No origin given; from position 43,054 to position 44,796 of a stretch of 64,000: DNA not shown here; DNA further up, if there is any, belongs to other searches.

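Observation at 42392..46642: Radical SAM - carbamoyltransferase - duplicated SGNH-like hydrolase cluster (candidate modification pathway)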

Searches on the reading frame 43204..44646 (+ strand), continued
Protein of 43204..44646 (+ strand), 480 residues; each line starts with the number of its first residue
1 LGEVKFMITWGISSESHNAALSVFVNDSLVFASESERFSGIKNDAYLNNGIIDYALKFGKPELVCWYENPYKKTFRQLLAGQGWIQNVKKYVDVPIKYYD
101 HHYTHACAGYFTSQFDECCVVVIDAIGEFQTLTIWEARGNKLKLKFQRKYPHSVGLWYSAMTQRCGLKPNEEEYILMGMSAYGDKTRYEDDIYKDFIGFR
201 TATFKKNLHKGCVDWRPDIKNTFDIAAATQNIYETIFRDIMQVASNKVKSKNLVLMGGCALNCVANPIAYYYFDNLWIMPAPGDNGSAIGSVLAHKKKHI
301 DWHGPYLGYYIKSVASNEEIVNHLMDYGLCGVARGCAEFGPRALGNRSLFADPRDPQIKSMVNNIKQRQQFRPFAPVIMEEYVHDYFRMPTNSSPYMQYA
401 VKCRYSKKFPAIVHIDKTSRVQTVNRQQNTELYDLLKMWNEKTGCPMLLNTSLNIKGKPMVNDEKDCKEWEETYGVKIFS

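Call 108: get_annotated_region(hit=H21, flank=5000)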
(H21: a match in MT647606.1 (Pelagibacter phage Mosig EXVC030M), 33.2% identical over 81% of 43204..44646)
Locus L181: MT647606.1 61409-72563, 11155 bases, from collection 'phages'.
description: Pelagibacter phage Mosig EXVC030M, complete genome.
organism: Pelagibacter phage Mosig EXVC030M (NCBI taxid 2759214)
taxonomy: Viruses; Duplodnaviria; Heunggongvirae; Uroviricota; Caudoviricetes; Kyanoviridae
host: Candidatus Pelagibacter ubique HTCC1062; source: oxygen minimum zone; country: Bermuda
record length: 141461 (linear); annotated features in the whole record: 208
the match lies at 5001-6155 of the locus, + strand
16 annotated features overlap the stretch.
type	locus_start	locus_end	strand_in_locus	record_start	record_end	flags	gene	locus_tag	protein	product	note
CDS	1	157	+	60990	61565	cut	-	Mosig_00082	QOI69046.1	putative nitroreductase domain-containing protein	-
CDS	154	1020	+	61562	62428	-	-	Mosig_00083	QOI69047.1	putative molybdenum cofactor biosynthesis enzyme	-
CDS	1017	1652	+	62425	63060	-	-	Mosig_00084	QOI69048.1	putative molybdenum cofactor biosynthesis enzyme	-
CDS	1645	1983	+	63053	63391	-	-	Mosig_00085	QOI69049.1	hypothetical protein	-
CDS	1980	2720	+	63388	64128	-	-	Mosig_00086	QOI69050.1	hypothetical protein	-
CDS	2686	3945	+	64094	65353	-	-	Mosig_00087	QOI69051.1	putative UDP-4-amino-4-deoxy-L-arabinose--oxoglutarate aminotransferase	-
CDS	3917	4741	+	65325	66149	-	-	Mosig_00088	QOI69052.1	putative molybdenum cofactor biosynthesis enzyme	putative Molybdenum cofactor biosynthesis enzyme (MoaA)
CDS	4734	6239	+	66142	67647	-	-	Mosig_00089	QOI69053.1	putative carbamoyltransferase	-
CDS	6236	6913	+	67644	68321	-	-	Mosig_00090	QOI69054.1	putative methyltransferase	-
CDS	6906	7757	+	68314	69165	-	-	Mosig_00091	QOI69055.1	hypothetical protein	-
CDS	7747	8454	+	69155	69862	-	-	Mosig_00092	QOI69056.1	hypothetical protein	-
CDS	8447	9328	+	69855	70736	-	-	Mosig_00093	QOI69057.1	putative nitroreductase domain-containing protein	-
CDS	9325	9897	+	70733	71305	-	-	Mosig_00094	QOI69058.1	hypothetical protein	-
CDS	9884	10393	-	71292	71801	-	-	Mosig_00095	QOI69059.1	hypothetical protein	-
CDS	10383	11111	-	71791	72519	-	-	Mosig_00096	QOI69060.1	putative epimerase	-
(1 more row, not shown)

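Call 109: get_annotated_region(hit=H36, flank=5000)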
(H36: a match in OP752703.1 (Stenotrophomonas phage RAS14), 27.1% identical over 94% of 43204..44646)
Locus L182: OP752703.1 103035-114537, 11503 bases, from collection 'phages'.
description: Stenotrophomonas phage RAS14, complete genome.
organism: Stenotrophomonas phage RAS14 (NCBI taxid 2996120)
taxonomy: Viruses; Duplodnaviria; Heunggongvirae; Uroviricota; Caudoviricetes
host: Stenotrophomonas maltophilia; source: sewage; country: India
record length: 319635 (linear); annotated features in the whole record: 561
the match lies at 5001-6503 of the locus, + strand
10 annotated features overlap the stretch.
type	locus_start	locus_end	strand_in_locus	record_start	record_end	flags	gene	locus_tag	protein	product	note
CDS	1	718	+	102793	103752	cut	-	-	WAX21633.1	hypothetical protein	-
CDS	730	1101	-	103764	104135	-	-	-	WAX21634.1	hypothetical protein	-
CDS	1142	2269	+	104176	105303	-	-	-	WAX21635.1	hypothetical protein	-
CDS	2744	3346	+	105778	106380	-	-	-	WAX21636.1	hypothetical protein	-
CDS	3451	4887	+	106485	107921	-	-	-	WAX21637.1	hypothetical protein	-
CDS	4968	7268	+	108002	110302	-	-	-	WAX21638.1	hypothetical protein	-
CDS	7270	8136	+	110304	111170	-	-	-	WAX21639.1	hypothetical protein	-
CDS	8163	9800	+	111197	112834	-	-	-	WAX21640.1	hypothetical protein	-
CDS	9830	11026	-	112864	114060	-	-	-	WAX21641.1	hypothetical protein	-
CDS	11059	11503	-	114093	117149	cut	-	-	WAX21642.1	hypothetical protein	-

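Call 112: search_protein_families(library=pfam, proteins=[L181:154-1020:+, L181:1017-1652:+, L181:1980-2720:+, L181:2686-3945:+, L181:3917-4741:+, L181:6236-6913:+, L181:6906-7757:+, L181:7747-8454:+, L181:8447-9328:+, L181:10383-11111:-], max_evalue=0.05)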
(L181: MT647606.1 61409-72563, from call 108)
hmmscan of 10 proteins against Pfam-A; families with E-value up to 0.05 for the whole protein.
L181:154-1020:+ (288 aa): 0 families

L181:1017-1652:+ (211 aa): 1 family
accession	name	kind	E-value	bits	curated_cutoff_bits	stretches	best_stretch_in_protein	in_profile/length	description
PF04055.27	Radical_SAM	-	0.0016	19.1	29.5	1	18-144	3-133/166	Radical SAM superfamily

L181:1980-2720:+ (246 aa): 0 families

L181:2686-3945:+ (419 aa): 3 families
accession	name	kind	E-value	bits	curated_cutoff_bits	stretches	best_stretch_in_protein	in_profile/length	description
PF01041.23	DegT_DnrJ_EryC1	-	1.2e-74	252.2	19.8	1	22-341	17-359/360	DegT/DnrJ/EryC1/StrS aminotransferase family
PF00155.27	Aminotran_1_2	-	1.6e-05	24.7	19.7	1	33-121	46-151/361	Aminotransferase class I and II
PF00266.25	Aminotran_5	-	0.0011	18.5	21.5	1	44-157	62-183/371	Aminotransferase class-V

L181:3917-4741:+ (274 aa): 2 families
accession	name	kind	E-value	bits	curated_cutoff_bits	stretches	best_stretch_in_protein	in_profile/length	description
PF04055.27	Radical_SAM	-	2.9e-08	34.5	29.5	1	21-127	6-119/166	Radical SAM superfamily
PF13353.11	Fer4_12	-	0.0048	17.6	22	1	20-84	13-81/137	4Fe-4S single cluster domain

L181:6236-6913:+ (225 aa): 1 family
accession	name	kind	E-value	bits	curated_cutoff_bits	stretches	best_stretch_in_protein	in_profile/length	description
PF08241.18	Methyltransf_11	-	0.039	15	21.2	0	84-138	11-66/95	Methyltransferase domain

L181:6906-7757:+ (283 aa): 1 family
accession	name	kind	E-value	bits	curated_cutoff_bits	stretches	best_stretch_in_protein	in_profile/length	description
PF01501.26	Glyco_transf_8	-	3.5e-05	23.9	24.3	1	64-168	71-167/253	Glycosyl transferase family 8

L181:7747-8454:+ (235 aa): 0 families

L181:8447-9328:+ (293 aa): 1 family
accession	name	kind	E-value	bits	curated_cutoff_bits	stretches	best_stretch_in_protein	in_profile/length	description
PF00881.29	Nitroreductase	-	0.0047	17.6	23.5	1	41-184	14-155/167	Nitroreductase family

L181:10383-11111:- (242 aa): 6 families
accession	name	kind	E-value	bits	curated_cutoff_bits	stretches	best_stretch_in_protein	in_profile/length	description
PF01370.27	Epimerase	-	6.2e-25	88.4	20.9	1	3-174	1-228/240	NAD dependent epimerase/dehydratase family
PF16363.11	GDP_Man_Dehyd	-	5.3e-16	59.4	27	1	45-197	75-263/332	GDP-mannose 4,6 dehydratase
PF01073.25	3Beta_HSD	-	9.4e-05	22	22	0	44-99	65-122/280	3-beta hydroxysteroid dehydrogenase/isomerase family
PF04321.23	RmlD_sub_bind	-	0.00026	20.6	27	1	1-94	1-102/287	RmlD substrate binding domain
PF07993.18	NAD_binding_4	-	0.002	17.7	20.1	0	85-123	158-198/258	Male sterility protein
PF02719.21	Polysacc_synt_2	-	0.0077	15.9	20.2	1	38-113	69-147/293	Polysaccharide biosynthesis protein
